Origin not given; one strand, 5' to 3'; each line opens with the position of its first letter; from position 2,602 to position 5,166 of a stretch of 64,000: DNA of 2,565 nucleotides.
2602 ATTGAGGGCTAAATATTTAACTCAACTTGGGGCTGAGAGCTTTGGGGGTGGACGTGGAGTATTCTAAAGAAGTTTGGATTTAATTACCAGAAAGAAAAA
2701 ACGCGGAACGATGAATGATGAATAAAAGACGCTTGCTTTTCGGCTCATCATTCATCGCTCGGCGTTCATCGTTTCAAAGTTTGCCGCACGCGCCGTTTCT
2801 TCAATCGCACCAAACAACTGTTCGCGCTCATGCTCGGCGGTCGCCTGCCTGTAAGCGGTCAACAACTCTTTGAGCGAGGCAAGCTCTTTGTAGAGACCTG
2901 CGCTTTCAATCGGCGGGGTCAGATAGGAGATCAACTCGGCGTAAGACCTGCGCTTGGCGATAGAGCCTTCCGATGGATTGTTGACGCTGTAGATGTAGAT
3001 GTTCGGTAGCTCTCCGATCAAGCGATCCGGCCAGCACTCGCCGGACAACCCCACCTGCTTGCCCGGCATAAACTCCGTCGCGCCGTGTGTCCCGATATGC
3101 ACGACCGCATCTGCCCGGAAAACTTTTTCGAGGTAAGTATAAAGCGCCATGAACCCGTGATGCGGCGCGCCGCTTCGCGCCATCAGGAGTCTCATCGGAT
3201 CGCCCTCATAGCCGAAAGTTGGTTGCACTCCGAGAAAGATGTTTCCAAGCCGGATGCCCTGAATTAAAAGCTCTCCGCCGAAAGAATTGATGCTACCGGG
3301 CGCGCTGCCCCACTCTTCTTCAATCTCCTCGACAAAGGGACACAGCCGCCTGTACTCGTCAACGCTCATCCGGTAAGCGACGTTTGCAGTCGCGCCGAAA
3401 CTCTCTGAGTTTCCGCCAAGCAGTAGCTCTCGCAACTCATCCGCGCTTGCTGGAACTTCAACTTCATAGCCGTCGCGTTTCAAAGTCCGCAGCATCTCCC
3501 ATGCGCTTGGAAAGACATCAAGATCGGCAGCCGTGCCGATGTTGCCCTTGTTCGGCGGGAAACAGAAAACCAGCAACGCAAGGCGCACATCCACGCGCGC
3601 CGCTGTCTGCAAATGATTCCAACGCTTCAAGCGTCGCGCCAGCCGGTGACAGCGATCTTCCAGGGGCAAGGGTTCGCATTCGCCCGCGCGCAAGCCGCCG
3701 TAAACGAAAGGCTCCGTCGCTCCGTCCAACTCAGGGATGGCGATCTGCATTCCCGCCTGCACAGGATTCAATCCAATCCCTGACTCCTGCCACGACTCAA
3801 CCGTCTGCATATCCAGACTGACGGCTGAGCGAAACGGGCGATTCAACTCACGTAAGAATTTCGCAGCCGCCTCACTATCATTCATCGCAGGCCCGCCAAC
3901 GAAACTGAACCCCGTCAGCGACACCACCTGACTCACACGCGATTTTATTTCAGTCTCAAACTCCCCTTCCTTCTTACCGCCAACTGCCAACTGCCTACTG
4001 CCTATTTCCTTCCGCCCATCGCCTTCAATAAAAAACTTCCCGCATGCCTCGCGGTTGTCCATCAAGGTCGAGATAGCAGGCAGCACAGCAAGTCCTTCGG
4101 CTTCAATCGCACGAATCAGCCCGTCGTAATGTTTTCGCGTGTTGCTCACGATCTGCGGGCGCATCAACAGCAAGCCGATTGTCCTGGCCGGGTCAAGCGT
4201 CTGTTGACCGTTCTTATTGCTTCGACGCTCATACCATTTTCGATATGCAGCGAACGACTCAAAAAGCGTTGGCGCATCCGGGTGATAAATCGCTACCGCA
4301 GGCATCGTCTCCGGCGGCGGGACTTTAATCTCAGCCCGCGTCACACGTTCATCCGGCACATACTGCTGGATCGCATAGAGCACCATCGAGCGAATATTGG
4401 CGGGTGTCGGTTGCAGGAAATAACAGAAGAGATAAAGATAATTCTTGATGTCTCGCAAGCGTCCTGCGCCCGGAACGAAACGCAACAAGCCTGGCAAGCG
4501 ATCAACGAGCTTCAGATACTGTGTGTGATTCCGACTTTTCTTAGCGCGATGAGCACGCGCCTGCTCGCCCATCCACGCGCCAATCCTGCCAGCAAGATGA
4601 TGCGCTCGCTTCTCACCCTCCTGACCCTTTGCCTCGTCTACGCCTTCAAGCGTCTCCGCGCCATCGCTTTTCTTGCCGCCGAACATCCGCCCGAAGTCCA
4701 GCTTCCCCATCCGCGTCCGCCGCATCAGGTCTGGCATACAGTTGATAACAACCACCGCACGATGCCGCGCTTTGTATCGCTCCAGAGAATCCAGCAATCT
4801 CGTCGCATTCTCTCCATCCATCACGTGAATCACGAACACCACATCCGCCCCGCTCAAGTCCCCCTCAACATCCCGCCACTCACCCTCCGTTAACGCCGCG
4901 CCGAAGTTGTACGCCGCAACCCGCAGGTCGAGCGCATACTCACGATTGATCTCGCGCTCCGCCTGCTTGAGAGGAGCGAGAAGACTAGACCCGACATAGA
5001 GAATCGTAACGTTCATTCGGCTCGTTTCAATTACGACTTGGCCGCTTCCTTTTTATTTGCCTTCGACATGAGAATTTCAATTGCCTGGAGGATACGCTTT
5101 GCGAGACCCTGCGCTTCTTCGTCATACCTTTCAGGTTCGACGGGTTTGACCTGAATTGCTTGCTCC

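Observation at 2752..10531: ChlH/CobN-type chelatase large subunit cleanly split at a linker and encoded in permuted order (C-half before N-half)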

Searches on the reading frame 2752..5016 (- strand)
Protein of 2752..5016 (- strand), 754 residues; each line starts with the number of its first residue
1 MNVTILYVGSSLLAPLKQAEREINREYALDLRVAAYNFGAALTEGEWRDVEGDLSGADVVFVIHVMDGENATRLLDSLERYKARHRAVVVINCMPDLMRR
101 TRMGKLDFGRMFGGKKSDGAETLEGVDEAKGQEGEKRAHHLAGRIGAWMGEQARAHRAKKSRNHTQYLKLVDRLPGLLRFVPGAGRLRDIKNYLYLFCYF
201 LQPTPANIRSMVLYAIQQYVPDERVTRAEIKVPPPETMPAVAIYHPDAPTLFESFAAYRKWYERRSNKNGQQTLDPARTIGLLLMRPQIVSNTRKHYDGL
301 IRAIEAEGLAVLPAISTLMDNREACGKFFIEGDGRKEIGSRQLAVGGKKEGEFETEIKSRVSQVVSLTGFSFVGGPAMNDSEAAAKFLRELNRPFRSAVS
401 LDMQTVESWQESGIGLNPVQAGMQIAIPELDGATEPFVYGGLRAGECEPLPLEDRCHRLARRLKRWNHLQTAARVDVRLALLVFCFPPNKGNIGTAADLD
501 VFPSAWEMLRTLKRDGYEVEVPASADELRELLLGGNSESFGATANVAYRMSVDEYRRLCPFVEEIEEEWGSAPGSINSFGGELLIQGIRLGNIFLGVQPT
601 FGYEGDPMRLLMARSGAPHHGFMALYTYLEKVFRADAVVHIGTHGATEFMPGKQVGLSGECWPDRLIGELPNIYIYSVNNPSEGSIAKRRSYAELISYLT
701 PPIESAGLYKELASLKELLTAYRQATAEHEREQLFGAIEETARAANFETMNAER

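Call 8: search_protein_families(library=pfam, proteins=[window:2752-5016:-], max_evalue=0.01)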
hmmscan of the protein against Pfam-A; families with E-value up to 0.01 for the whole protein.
window:2752-5016:- (754 aa): 2 families
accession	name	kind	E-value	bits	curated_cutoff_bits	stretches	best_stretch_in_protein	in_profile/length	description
PF02514.21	CobN-Mg_chel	-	9.2e-154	514.3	24.5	1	199-749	3-540/1090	CobN/Magnesium Chelatase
PF11965.13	DUF3479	-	1e-20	74.9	27.4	1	5-194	4-159/159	Domain of unknown function (DUF3479)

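Call 9: search_protein_families(library=ncbifam, proteins=[window:2752-5016:-], max_evalue=0.01)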
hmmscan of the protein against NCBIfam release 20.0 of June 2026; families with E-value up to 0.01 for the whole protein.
window:2752-5016:- (754 aa): 9 families
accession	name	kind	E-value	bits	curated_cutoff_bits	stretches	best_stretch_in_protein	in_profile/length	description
NF009140.0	PRK12493.1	equivalog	1.2e-227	758.9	1300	1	3-748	20-707/1313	magnesium chelatase subunit H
TIGR02025.1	BchH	equivalog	1.6e-215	718.4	829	1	2-749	2-690/1271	magnesium chelatase subunit H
NF009942.0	PRK13405.1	equivalog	1.4e-181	605.9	1166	2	353-751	298-715/1245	magnesium chelatase subunit H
NF004646.0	PRK05989.2-4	equivalog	2e-84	283.9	1468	1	197-749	104-658/1277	cobaltochelatase subunit CobN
TIGR02257.1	cobalto_cobN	equivalog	3.8e-73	247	822.05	1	359-749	250-656/1226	cobaltochelatase subunit CobN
NF008973.0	PRK12321.1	equivalog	2.1e-61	207.9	1235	1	386-747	275-641/1105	cobaltochelatase subunit CobN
NF004644.0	PRK05989.2-2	equivalog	2.7e-60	204.4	1248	1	196-747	122-635/1289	cobaltochelatase subunit CobN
NF004643.0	PRK05989.2-1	equivalog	1.9e-50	171.7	1926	1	386-748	244-634/1184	cobaltochelatase subunit CobN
NF004645.0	PRK05989.2-3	equivalog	1.9e-45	154.7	1619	2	390-733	487-854/1597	cobaltochelatase subunit CobN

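Call 44: search_solved_structures(query=window:2752-5016:-, show_alignments=1)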
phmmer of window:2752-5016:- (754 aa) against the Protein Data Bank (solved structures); distinct sequences matched with E-value up to 0.001: 7.
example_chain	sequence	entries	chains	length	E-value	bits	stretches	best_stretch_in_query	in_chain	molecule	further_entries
4zhj_A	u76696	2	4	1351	4.8e-154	517.6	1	166-748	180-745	Mg-chelatase subunit ChlH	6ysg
6yt0_B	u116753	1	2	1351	1.2e-153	516.3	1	166-748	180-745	Mg-chelatase subunit ChlH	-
6ytj_AAA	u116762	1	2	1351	1.7e-153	515.8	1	166-748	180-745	Mg-chelatase subunit ChlH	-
6ytn_AAA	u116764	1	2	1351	6.2e-153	514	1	166-748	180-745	Mg-chelatase subunit ChlH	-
9uk9_A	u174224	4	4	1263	6.7e-49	170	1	408-731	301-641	Cobaltochelatase subunit CobN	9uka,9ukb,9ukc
7c6o_A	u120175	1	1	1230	4.2e-46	160.8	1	385-725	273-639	Cobalamin biosynthesis protein CobN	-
9d26_A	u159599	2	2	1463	2.5e-43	151.6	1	404-723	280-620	HmuS heme dechelatase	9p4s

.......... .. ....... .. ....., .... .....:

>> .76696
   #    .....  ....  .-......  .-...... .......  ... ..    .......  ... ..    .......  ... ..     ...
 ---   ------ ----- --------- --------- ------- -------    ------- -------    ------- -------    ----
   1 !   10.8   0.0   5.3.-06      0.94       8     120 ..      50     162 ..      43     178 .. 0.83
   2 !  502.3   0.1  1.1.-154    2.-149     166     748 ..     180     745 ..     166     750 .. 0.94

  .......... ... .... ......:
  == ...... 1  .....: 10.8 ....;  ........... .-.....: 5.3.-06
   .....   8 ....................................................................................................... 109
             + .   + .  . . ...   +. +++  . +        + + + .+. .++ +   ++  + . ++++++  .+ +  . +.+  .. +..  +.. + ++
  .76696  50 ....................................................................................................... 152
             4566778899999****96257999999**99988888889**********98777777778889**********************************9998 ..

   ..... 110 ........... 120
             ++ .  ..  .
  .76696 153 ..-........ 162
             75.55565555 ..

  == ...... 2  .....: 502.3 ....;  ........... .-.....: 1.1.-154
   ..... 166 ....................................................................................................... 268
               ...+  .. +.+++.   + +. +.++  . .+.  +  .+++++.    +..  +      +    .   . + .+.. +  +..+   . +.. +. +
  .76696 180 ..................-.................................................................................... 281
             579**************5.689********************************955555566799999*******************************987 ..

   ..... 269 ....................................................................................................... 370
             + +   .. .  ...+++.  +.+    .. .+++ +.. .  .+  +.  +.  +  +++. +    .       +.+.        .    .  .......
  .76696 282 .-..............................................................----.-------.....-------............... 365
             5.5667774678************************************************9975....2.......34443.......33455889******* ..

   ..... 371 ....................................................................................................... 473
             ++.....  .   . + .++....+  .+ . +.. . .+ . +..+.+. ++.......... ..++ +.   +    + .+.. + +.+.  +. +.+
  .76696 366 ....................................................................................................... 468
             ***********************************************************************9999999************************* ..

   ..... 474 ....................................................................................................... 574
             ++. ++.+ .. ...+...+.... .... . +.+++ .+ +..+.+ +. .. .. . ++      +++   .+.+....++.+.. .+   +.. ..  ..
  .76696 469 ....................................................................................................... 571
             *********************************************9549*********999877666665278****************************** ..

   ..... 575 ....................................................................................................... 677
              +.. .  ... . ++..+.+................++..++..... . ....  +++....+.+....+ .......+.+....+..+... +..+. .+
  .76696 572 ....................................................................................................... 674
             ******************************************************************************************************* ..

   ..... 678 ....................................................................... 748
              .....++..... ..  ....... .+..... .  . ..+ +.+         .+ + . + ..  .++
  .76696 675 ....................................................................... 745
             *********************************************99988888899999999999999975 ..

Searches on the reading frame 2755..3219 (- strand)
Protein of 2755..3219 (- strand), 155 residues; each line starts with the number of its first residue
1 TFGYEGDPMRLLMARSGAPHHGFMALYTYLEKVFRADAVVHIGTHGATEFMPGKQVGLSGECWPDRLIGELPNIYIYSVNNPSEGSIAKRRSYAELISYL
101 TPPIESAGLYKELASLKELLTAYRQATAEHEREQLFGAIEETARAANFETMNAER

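Call 67: search_solved_structures(query=window:2755-3219:-, show_alignments=5, max_evalue=0.01)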
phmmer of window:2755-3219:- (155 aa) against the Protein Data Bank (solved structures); distinct sequences matched with E-value up to 0.01: 7.
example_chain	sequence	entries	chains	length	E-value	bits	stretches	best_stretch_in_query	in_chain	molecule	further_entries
4zhj_A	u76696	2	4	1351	2.6e-57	196.5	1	1-149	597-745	Mg-chelatase subunit ChlH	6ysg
6yt0_B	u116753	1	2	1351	6.9e-57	195.1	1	1-149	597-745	Mg-chelatase subunit ChlH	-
6ytj_AAA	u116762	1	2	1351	9.6e-57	194.7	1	1-149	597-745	Mg-chelatase subunit ChlH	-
6ytn_AAA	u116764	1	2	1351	3.5e-56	192.9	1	1-149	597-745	Mg-chelatase subunit ChlH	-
9d26_A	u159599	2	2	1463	2.7e-30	108.8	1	12-125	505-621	HmuS heme dechelatase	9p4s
9uk9_A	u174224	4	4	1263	2.9e-28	102.3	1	3-132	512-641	Cobaltochelatase subunit CobN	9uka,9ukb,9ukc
7c6o_A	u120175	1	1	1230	1.1e-24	90.7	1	8-126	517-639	Cobalamin biosynthesis protein CobN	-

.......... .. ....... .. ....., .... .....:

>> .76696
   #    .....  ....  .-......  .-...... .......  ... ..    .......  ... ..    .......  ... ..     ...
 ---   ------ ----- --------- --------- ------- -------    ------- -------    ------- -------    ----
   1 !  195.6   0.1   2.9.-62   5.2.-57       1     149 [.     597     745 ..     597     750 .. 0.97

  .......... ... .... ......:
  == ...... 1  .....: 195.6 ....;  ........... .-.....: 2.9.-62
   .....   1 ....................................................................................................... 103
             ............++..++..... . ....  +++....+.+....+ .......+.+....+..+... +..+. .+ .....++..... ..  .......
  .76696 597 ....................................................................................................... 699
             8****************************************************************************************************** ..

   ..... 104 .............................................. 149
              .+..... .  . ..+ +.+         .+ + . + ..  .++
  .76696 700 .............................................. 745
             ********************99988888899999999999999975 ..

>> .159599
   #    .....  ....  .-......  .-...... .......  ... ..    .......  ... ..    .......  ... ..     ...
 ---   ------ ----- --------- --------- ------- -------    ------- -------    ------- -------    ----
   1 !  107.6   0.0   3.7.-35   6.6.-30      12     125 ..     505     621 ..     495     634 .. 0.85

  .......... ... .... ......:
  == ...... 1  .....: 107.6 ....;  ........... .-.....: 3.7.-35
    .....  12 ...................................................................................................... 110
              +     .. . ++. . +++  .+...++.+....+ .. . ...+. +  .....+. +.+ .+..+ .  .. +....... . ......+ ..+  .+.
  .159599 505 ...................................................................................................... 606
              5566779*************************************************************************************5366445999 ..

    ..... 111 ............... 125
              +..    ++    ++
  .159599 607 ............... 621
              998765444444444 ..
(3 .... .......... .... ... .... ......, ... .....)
